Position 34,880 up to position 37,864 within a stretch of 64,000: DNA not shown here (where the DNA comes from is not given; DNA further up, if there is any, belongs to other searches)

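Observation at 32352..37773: Terminator-bounded four-gene envelope operon: small barrel, Cys-rich lipoprotein-barrel, lipoprotein, and peptidoglycan-anchoring PorE-like protein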

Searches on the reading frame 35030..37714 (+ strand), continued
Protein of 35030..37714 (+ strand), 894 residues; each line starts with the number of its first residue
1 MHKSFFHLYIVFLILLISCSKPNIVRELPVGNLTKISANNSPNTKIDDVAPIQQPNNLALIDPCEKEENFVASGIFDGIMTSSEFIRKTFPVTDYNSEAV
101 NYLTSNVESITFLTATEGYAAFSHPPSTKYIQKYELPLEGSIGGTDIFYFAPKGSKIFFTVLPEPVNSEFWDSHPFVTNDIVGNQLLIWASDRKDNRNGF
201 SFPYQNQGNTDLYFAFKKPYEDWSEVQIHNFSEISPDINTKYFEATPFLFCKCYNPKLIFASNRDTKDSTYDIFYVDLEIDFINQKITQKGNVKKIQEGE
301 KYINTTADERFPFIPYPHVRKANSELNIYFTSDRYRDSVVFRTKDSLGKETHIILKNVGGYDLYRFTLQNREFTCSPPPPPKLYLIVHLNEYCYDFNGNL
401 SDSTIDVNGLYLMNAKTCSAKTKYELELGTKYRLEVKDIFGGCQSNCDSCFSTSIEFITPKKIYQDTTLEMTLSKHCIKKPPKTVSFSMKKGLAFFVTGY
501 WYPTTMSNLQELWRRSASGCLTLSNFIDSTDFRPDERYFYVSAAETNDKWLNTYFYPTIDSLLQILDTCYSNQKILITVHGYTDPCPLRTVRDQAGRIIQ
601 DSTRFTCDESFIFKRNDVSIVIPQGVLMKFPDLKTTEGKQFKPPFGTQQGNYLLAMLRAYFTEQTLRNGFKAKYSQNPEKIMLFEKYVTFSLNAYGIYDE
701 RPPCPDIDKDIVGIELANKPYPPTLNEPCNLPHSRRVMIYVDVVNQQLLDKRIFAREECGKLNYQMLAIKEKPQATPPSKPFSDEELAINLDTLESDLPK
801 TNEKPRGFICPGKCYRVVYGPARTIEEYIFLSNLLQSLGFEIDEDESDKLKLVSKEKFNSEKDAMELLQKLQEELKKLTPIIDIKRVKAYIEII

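Call 30: find_related_loci(query=A1, collection=genome_contigs, flank=6000)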
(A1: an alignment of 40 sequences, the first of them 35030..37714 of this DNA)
Query A1 (894 aa) in genome_contigs; peptide patterns used: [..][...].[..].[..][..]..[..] (x = any residue, [..] = any of these).
150 stretches matched a pattern; 95 encode a relative of the query (tblastn E <= 1e-3); the best 80 are kept; 80 distinct loci.
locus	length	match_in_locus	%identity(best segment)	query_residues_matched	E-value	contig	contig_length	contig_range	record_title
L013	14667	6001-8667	62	10-891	0e+0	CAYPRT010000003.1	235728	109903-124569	MAG TPA_asm: uncultured Hyphomicrobiales bacterium isolate binchicken_co30_98 genome assembly, contig: NODE_53_length_23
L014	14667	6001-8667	62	10-891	0e+0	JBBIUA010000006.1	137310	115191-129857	MAG: Ignavibacteria bacterium isolate QNF170220_bin_42 NODE_66_length_137310_cov_2.45999, whole genome shotgun sequence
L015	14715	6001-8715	62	1-891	0e+0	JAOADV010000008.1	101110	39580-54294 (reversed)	MAG: Ignavibacteria bacterium isolate SKW242 NODE_8_length_101110_cov_9.107607, whole genome shotgun sequence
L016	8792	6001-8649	57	1-891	0e+0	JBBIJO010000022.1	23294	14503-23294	MAG: Ignavibacteria bacterium isolate RSF170216_bin_164 NODE_2472_length_23294_cov_20.540901, whole genome shotgun seque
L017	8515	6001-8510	64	18-848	0e+0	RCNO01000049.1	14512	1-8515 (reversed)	MAG: Bacteroidetes/Chlorobi group bacterium MS-B_bin-24 MS_under00771, whole genome shotgun sequence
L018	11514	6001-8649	59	1-891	0e+0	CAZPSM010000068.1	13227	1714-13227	MAG TPA_asm: uncultured Hyphomicrobiales bacterium isolate binchicken_co135_216 genome assembly, contig: NODE_6660_lengt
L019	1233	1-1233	92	287-697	0e+0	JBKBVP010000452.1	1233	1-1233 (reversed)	MAG: Candidatus Kapaibacteriota bacterium isolate 21I_056.bin.23 NODE_463_length_1233_cov_1.664360, whole genome shotgun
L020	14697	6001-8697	67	10-894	0e+0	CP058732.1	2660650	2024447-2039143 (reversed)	MAG: Candidatus Kapaibacterium sp. isolate Ch6 chromosome, complete genome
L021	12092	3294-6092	35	8-876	6e-137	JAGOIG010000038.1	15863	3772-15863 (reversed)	MAG: Candidatus Kapaibacterium sp. isolate Go_SlDig_bin_37 Go_SlDig_10746_length_15863_cov_8.405630, whole genome shotgu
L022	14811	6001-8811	31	1-893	7e-131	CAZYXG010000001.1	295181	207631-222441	MAG TPA_asm: uncultured Hyphomicrobiales bacterium isolate SRP128246_co1_373 genome assembly, contig: NODE_10_length_295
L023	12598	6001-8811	31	18-892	2e-109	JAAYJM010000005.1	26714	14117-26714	MAG: Ignavibacteria bacterium isolate AS10tlH2TH_288 8509_AS10, whole genome shotgun sequence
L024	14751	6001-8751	37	14-878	2e-157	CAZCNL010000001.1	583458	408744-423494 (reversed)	MAG TPA_asm: uncultured Chloroherpeton sp. isolate binchicken_co135_26 genome assembly, contig: NODE_15_length_583458_co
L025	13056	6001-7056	38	6-378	4e-67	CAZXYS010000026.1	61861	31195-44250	MAG TPA_asm: uncultured Hyphomicrobiales bacterium isolate SRP141376_co1_372 genome assembly, contig: NODE_1255_length_6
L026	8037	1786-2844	38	8-378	5e-67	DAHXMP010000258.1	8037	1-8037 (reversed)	MAG TPA_asm: Bacteroidetes bacterium isolate clean1621 k141_708983, whole genome shotgun sequence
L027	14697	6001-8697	38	20-854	2e-65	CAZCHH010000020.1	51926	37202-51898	MAG TPA_asm: uncultured Hyphomicrobiales bacterium isolate SRP239243_co1_429 genome assembly, contig: NODE_765_length_51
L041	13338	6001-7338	31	8-445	2e-46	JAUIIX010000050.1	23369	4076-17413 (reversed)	MAG: bacterium isolate Co_bin.282 NODE_12439_length_23369_cov_1.670768, whole genome shotgun sequence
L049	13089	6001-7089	30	29-390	1e-42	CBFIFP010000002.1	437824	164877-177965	MAG: Candidatus Kapaibacteriales bacterium isolate Co_bin_515_strict genome assembly, contig: Co_bin_515_strict_c2, whol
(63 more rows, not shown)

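Call 38: predict_structure(alignment_id=A1)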
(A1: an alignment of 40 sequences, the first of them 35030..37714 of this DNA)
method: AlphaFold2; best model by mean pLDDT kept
length: 894 residues; sequences in the alignment: 40
mean_pLDDT: 83.2   pTM: 0.54
mean pLDDT of the five models: 83.2, 82.3, 80.9, 80.5, 80.2
residues with pLDDT >= 90: 356; 70-90: 395; 50-70: 113; < 50: 30
segments of 3 or more residues with pLDDT < 50: 717-721, 792-807
pLDDT, mean of each block of 10 residues (from residue 1): 71 74 84 89 82 87 83 82 90 84 91 94 88 87 89 91 92 94 94 68 59 94 93 86 91 92 82 94 93 79 86 88 78 89 84 88 88 78 93 87 91 93 92 89 78 88 84 90 86 83 91 88 77 62 89 95 89 92 72 61 82 89 89 92 78 91 96 95 94 79 63 60 55 79 89 82 67 50 56 42 47 86 88 90 87 91 93 85 76 91
secondary structure, 60 per line:
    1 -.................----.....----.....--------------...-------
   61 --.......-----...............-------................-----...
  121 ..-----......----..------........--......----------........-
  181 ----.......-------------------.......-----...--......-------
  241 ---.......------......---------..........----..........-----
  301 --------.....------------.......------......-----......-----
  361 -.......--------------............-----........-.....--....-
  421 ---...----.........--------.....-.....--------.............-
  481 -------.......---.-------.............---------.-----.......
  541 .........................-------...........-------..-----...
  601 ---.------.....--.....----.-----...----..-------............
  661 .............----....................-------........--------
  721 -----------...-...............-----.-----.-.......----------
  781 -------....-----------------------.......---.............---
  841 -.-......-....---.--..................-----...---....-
elements in order (helices of 4 or more, strands of 3 or more residues): H2-18 E23-27 H33-36 E51-53 H63-69 H75-78 E79-81 H82-89 H97-106 E107-112 E118-122 H128-133 E146-153 E156-161 E172-179 E185-191 E211-217 E228-230 E244-250 E257-262 E272-281 E286-295 E309-313 E326-332 E339-344 E350-355 E362-368 E383-394 E400-407 E409-413 E416-419 E424-426 E431-439 E448-452 E454-458 E467-479 E488-494 H506-518 H534-565 E573-583 E598-600 E611-615 E618-622 E633-635 H649-673 H678-687 E688-697 H705-710 E736-745 H746-750 H764-770 E788-791 E815-821 H825-837 H844-849 E851-854 H861-878 E890-893
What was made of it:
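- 35030..37714 (+): g4: 894-aa multidomain lipoprotein (Cys19) with PorE/CHU_0125-like architecture plus a SPOR-like tail. AF2 model with pLDDT 83 (call 38).
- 36176..36466 (+): g4 beta-sandwich (aa 383-479), in the position of the carboxypeptidase-regulatory-like (CRD) domain of PorE. AF2 strands (call 38).
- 36491..37264 (+): g4 divergent OmpA_C-like domain (aa 488-745): FFVTGYW, VHGYTD(584), N651-YLLAML-R658-AY, RRVMIYV. Secondary-structure order matches OmpA_C (call 38).
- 36782..36979 (+): ~60-residue insertion (aa 585-650) between the Asp and the Asn of the peptidoglycan-binding triad. The AF2 model shows small strands here, pLDDT 61-92 (call 38).
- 37457..37711 (+): g4 C-terminal SPOR-like domain (aa ~810-894, beta-alpha-beta-beta-alpha-beta). 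AF2 pLDDT 85-93 (call 38).
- On PorE family (T9SS; NCBIfam NF052230): The AF2 N-terminal region has only short helices and strands (call 38). AF2 gives a beta-sandwich at aa 383-479 (call 38).
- On OmpA_C-like domain (Pfam PF00691): AF2 secondary-structure order (call 38).
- g4 domain order is propeller, sandwich, OmpA_C-like, SPOR-like (call 38).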

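Call 42: fold_search(model_id=the predicted structure, library=pdb)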
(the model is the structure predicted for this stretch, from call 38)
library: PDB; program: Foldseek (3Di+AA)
matches with E <= 10: 453; with E <= 0.001: 18
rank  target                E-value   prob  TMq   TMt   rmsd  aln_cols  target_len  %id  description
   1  1wl7                  1.0e-04  1.00  0.17  0.42   9.3       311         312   11  Structure of the thermostable arabinanase (released 2005-06-21)
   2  3akf                  1.4e-04  1.00  0.18  0.33  15.8       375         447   11  Crystal structure of exo-1,5-alpha-L-arabinofuranosidase (released 2010-08-25)
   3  9nxj_B                2.1e-04  1.00  0.17  0.40  12.2       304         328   10  The GH43 domain of an alpha-l-arabinofuranosidase (AtAbf43C_GH43) from Acetivibrio thermocellus DSM1313 (released 2025-08-20)
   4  5m8e_A                2.4e-04  1.00  0.17  0.41  14.2       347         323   10  Crystal structure of a GH43 arabonofuranosidase from Weissella sp. strain 142 (released 2017-05-10)
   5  2exj_A                3.8e-04  0.99  0.15  0.23  10.3       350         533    9  Structure of the family43 beta-Xylosidase D128G mutant from geobacillus stearothermophilus in complex with xylobiose (released 2006-04-04)
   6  3aki                  4.0e-04  0.99  0.16  0.28  21.3       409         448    9  Crystal structure of exo-1,5-alpha-L-arabinofuranosidase complexed with alpha-L-arabinofuranosyl azido (released 2010-08-25)
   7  5mui_A                4.7e-04  0.99  0.19  0.40  15.2       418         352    8  Glycoside hydrolase BT_0996 (released 2017-03-22)
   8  5c0p                  5.0e-04  1.00  0.17  0.46  23.9       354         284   12  The crystal structure of endo-arabinase from Bacteroides thetaiotaomicron VPI-5482 (released 2015-07-01)
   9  7jvh_C                5.3e-04  0.98  0.16  0.25  26.9       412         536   10  Crystal structure of a GH43_12 retrieved from capybara gut metagenome (released 2021-09-08)
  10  1e8t_B                5.3e-04  0.92  0.15  0.25  27.3       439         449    7  Structure of the multifunctional paramyxovirus hemagglutinin-neuraminidase (released 2001-04-03)
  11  1w8o_A                5.3e-04  0.87  0.14  0.20  22.5       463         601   10  Contribution of the Active Site Aspartic Acid to Catalysis in the Bacterial Neuraminidase from Micromonospora viridifa (released 2004-09-29)
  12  4qqs_B                5.9e-04  1.00  0.18  0.44  22.6       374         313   11  Crystal structure of a thermostable family-43 glycoside hydrolase (released 2015-03-11)
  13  3d60                  6.2e-04  1.00  0.17  0.42   9.4       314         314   10  Crystal Structure Analysis of 1,5-alpha-arabinanase catalytic mutant (D27A) (released 2009-04-21)
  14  3d5y                  6.2e-04  1.00  0.17  0.40   9.9       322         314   12  High resolution crystal structure of 1,5-alpha-arabinanase catalytic mutant (AbnBE201A) (released 2009-04-21)
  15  6a8i_A                7.0e-04  1.00  0.16  0.37  12.1       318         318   12  Crystal structure of endo-arabinanase ABN-TS D147N mutant in complex with arabinohexaose (released 2018-12-19)
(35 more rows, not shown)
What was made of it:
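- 35087..36139 (+): g4 N-terminal region and PD40-type beta-propeller (aa ~20-370). Foldseek to 5- and 6-bladed propellers (call 42).
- On PorE family (T9SS; NCBIfam NF052230): The AF2 model matches propellers in Foldseek (calls 38, 42).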

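Call 51: search_protein_families(library=pfam, proteins=[P0039, L010:6187-8004:+, L010:5158-6072:+, L010:8001-9932:+, L049:61-1935:-, L004:5396-5965:+, L018:1279-2985:+, L041:6001-9636:+, L023:5926-8817:+], max_evalue=0.05)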
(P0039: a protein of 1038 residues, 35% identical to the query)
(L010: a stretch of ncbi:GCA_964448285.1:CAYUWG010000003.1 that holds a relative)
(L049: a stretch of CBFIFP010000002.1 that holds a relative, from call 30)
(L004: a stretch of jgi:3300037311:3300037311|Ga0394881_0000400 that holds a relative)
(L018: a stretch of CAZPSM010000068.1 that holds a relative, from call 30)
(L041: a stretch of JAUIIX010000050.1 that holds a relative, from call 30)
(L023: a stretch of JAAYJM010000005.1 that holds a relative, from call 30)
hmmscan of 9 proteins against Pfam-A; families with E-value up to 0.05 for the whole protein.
P0039 (1038 aa): 1 family
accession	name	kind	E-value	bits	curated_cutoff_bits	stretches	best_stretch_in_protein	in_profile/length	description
PF05036.18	SPOR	-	1.1e-07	32.5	21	1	954-1015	3-62/76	SPOR domain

L010:6187-8004:+ (605 aa): 5 families
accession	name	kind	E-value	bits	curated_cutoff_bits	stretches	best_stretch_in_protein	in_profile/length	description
PF22544.2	HYDIN_VesB_CFA65-like_Ig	-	1.1e-06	29.2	25.5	1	238-314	17-91/100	HYDIN/CFA65/VesB-like, Ig-like domain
PF22067.2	Cep192_D3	-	3.2e-05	24.4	27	1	364-413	23-72/99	Cep192 domain 3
PF22073.2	Cep192_D4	-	0.00033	21.2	35.5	1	278-327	64-111/112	Cep192 domain 4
PF15780.11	ASH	-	0.00095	19.7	27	0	246-306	29-88/98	Abnormal spindle-like microcephaly-assoc'd, ASPM-SPD-2-Hydin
PF24507.1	Ig_CFAP65_4th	-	0.0045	17.8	27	0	268-312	23-66/76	CFAP65, fourth Ig-like domain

L010:5158-6072:+ (304 aa): 1 family
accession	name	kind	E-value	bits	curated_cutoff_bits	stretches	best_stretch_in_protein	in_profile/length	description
PF13505.12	OMP_b-brl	-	0.00053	20.6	28.7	1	185-270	71-155/175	Outer membrane protein beta-barrel domain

L010:8001-9932:+ (643 aa): 2 families
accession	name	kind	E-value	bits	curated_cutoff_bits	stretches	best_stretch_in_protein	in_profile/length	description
PF07676.18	PD40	-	5.7e-15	55.3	20.9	3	226-263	1-38/38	WD40-like Beta Propeller Repeat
PF13620.12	CarboxypepD_reg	-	0.00046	20.9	32.3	1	340-386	12-62/82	Carboxypeptidase regulatory-like domain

L049:61-1935:- (624 aa): 5 families
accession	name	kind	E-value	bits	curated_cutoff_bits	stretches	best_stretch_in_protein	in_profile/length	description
PF07676.18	PD40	-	2.7e-13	49.9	20.9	2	252-289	2-37/38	WD40-like Beta Propeller Repeat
PF00691.25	OmpA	-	7.2e-11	42.7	27.2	1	527-606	14-93/98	OmpA family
PF13620.12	CarboxypepD_reg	-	6.7e-05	23.6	32.3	1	410-464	2-55/82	Carboxypeptidase regulatory-like domain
PF13715.12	CarbopepD_reg_2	-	0.0029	18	32.2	1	412-456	3-44/88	CarboxypepD_reg-like domain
PF17210.9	SdrD_B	-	0.0074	16.9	29.7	1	415-487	17-89/112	SdrD B-like domain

L004:5396-5965:+ (189 aa): 1 family
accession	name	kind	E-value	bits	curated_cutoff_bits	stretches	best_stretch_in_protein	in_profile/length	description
PF04418.17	DUF543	-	0.023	15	24.1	1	121-145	44-68/75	Domain of unknown function (DUF543)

L018:1279-2985:+ (568 aa): 2 families
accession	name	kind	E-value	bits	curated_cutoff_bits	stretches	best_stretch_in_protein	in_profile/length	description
PF07676.18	PD40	-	2.1e-06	28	20.9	1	139-171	6-36/38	WD40-like Beta Propeller Repeat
PF18705.7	DUF5643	-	0.05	14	34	0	284-327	28-72/115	Family of unknown function (DUF5643)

L041:6001-9636:+ (1211 aa): 1 family
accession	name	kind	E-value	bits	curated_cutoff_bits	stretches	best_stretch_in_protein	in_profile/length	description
PF10960.13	Holin_BhlA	-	0.022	15.2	22.6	0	968-1007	27-65/70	BhlA holin family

L023:5926-8817:+ (963 aa): 0 families
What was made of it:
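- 36176..36466 (+): Weak CarboxypepD_reg hit in the relative L010 (5e-4) and in the canonical L049 protein (7e-5) at the same position (call 51).
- On PorE family (T9SS; NCBIfam NF052230): Only weak CarboxypepD_reg hits appear in relatives (call 51).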

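Call 65: search_protein_families(library=ncbifam, proteins=[L010:6187-8004:+, L010:5158-6072:+, L010:8001-9932:+, L049:3070-5664:+, L049:2514-3107:+, L049:5914-9549:+, L049:61-1935:-, L010:9961-10323:+], max_evalue=0.01)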
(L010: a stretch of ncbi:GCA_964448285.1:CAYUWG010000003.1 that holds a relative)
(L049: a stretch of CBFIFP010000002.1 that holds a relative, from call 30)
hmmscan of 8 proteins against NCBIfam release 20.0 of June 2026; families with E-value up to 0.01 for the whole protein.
L010:6187-8004:+ (605 aa): 0 families

L010:5158-6072:+ (304 aa): 0 families

L010:8001-9932:+ (643 aa): 2 families
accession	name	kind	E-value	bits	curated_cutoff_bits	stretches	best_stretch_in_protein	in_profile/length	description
NF053607.1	CHU_0125_OmpA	equivalog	8.6e-28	97.2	620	1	45-380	148-481/639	CHU_0125 family OmpA-like outer membrane integrity protein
NF052230.1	T9SS_PorE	exception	1.8e-23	82.7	600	2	144-320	194-365/648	PorE family type IX secretion system protein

L049:3070-5664:+ (864 aa): 2 families
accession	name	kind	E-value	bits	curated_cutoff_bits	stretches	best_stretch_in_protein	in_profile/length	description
NF045728.1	glycosyl_F510_1955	equivalog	1e-07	31.5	175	1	94-224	74-213/246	F510_1955 family glycosylhydrolase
TIGR04183.1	Por_Secre_tail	domain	1.1e-07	31.7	23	1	780-862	2-71/72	T9SS type A sorting domain-containing protein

L049:2514-3107:+ (197 aa): 0 families

L049:5914-9549:+ (1211 aa): 0 families

L049:61-1935:- (624 aa): 24 families
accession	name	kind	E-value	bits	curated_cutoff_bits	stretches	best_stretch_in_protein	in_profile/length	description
NF053607.1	CHU_0125_OmpA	equivalog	2.6e-40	138.6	620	3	202-299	271-367/639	CHU_0125 family OmpA-like outer membrane integrity protein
NF052230.1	T9SS_PorE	exception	1.2e-35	122.9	600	3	208-311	282-381/648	PorE family type IX secretion system protein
TIGR02802.1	Pal_lipo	equivalog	7.9e-15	54.8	125.35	1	540-618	26-102/104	peptidoglycan-associated lipoprotein Pal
NF053611.1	YiaD_Gzip_OmpA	equivalog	7.8e-14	51.9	175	1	520-618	111-204/206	YiaD family glycine zipper/OmpA-like lipoprotein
NF053585.1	OMP_LP_YfiB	equivalog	8e-13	48.6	128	1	527-603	72-146/163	outer membrane lipoprotein YfiB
NF045787.1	OmpABordt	equivalog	4.2e-12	46.1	200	1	527-622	101-191/194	outer membrane protein OmpA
NF008071.1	PRK10808.1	equivalog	1.3e-10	41.2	277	1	521-601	240-321/358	porin OmpA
NF053612.1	anchor_PA1041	equivalog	9.7e-10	38.8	250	1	523-604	143-222/236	PA1041 family peptidoglycan-binding anchor lipoprotein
NF033763.1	exchanger_TraB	exception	1.6e-09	36.3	700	1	541-621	421-498/522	outer membrane exchange protein TraB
TIGR03789.1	pdsO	hypoth_equivalog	8.3e-09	35.5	152.2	1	546-612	172-238/243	sortase-associated OmpA-like protein PdsO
NF047726.1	AutTranAdhPGAsTpgA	equivalog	1.1e-08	34.6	350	1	513-597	158-241/268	trimeric autotransporter adhesin/peptidogylcan-associated protein TpgA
NF053613.1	OMP_toxin_LptF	equivalog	1e-07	31.9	400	1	544-606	172-234/256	lipotoxin F family OmpA-related lipoprotein LptF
NF007804.1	PRK10510.1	equivalog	1.3e-07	31.2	307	1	545-605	144-204/219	OmpA family lipoprotein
NF006285.1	PRK08457.1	equivalog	1.9e-07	31.2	250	1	523-618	135-228/253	flagellar motor protein MotB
NF008067.1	PRK10802.1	equivalog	3.1e-07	30.4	261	1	542-615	96-167/171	peptidoglycan-associated lipoprotein Pal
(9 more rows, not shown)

L010:9961-10323:+ (120 aa): 0 families
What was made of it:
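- On PorE family (T9SS; NCBIfam NF052230): The distant relative L010 scores 83 bits (call 65).
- Distant g4-like proteins score on NCBIfam T9SS_PorE (2e-23) and CHU_0125 (1e-27), far below the cut-offs (call 65).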
